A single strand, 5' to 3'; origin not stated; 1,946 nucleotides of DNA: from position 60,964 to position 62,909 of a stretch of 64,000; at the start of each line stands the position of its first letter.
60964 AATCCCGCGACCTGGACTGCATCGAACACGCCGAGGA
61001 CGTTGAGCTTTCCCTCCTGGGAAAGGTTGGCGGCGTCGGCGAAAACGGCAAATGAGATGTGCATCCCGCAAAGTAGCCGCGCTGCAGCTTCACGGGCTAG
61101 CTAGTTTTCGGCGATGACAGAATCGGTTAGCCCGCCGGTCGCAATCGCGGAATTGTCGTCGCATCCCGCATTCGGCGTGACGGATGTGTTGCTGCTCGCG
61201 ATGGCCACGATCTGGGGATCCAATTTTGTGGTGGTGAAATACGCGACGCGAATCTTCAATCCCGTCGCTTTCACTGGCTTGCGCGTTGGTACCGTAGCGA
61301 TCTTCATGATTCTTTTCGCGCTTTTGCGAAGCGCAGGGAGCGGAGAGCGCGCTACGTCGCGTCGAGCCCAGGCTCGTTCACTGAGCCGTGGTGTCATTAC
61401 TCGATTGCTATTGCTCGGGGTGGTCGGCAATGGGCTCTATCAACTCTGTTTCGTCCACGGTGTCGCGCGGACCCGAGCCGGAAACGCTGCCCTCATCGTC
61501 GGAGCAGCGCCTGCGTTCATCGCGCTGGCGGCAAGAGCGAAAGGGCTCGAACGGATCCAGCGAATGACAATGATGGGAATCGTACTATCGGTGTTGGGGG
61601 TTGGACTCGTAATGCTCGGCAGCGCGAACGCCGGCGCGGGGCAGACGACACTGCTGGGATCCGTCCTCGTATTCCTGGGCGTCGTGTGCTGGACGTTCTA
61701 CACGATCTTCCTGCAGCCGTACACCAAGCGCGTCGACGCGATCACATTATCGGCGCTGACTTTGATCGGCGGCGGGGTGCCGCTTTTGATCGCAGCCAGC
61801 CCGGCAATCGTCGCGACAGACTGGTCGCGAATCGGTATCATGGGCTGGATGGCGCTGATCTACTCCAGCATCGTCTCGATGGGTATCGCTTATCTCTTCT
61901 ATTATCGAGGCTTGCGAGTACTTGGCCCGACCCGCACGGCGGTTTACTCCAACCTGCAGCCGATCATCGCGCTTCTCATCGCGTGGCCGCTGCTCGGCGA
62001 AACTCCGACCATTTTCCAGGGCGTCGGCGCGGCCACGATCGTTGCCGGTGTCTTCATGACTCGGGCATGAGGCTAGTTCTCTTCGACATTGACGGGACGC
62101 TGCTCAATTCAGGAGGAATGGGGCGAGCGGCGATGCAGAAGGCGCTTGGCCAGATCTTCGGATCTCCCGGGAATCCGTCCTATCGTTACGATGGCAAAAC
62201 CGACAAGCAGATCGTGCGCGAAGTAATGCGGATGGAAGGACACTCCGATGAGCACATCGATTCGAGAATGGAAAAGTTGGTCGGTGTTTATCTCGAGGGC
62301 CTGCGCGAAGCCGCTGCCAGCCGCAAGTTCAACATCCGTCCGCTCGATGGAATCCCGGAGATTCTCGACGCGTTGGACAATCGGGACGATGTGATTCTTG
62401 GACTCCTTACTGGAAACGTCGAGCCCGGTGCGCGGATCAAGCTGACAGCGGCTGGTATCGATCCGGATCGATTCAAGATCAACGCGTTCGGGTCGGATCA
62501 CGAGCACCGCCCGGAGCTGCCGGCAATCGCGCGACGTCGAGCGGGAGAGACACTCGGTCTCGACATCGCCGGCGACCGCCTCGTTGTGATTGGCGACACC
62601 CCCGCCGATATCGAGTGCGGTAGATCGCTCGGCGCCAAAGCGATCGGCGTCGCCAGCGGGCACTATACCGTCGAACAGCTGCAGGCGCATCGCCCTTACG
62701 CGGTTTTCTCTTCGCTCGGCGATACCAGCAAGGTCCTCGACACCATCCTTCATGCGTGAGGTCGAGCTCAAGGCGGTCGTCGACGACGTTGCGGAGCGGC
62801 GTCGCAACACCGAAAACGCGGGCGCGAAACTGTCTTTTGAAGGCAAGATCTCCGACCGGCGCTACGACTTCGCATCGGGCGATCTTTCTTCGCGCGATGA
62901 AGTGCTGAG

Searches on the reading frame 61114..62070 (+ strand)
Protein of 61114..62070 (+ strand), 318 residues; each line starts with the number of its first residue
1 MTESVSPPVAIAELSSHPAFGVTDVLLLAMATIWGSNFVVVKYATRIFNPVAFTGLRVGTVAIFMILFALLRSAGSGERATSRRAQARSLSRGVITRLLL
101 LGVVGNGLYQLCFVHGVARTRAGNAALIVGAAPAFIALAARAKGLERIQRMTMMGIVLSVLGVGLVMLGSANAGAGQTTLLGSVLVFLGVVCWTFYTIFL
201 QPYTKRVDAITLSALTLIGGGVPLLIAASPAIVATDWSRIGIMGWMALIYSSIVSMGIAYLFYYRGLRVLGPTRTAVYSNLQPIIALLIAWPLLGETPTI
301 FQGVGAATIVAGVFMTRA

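Call 52: search_protein_families(library=pfam, proteins=[window:61114-62070:+], max_evalue=0.0001)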
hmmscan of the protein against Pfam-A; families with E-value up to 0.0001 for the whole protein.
window:61114-62070:+ (318 aa): 1 family
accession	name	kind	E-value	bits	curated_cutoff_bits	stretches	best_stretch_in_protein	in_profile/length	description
PF00892.27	EamA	-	2.9e-43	147.8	28.2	2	181-316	2-133/135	EamA-like transporter family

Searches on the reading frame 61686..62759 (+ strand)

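Call 52: search_protein_families(library=pfam, proteins=[window:61686-62759:+], max_evalue=0.0001)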
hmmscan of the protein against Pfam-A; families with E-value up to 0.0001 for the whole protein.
window:61686-62759:+ (357 aa): 4 families
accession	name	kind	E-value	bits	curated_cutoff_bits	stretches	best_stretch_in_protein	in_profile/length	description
PF12710.13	HAD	-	2.7e-12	47.9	27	1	131-313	1-189/189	haloacid dehalogenase-like hydrolase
PF13419.12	HAD_2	-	5.3e-12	46.7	23.8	1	131-322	1-178/178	Haloacid dehalogenase-like hydrolase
PF13242.12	Hydrolase_like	-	2.3e-11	43.9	22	1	283-346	10-74/75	HAD-hyrolase-like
PF00702.32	Hydrolase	-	8.9e-10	39.7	26.4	1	128-316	1-191/191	haloacid dehalogenase-like hydrolase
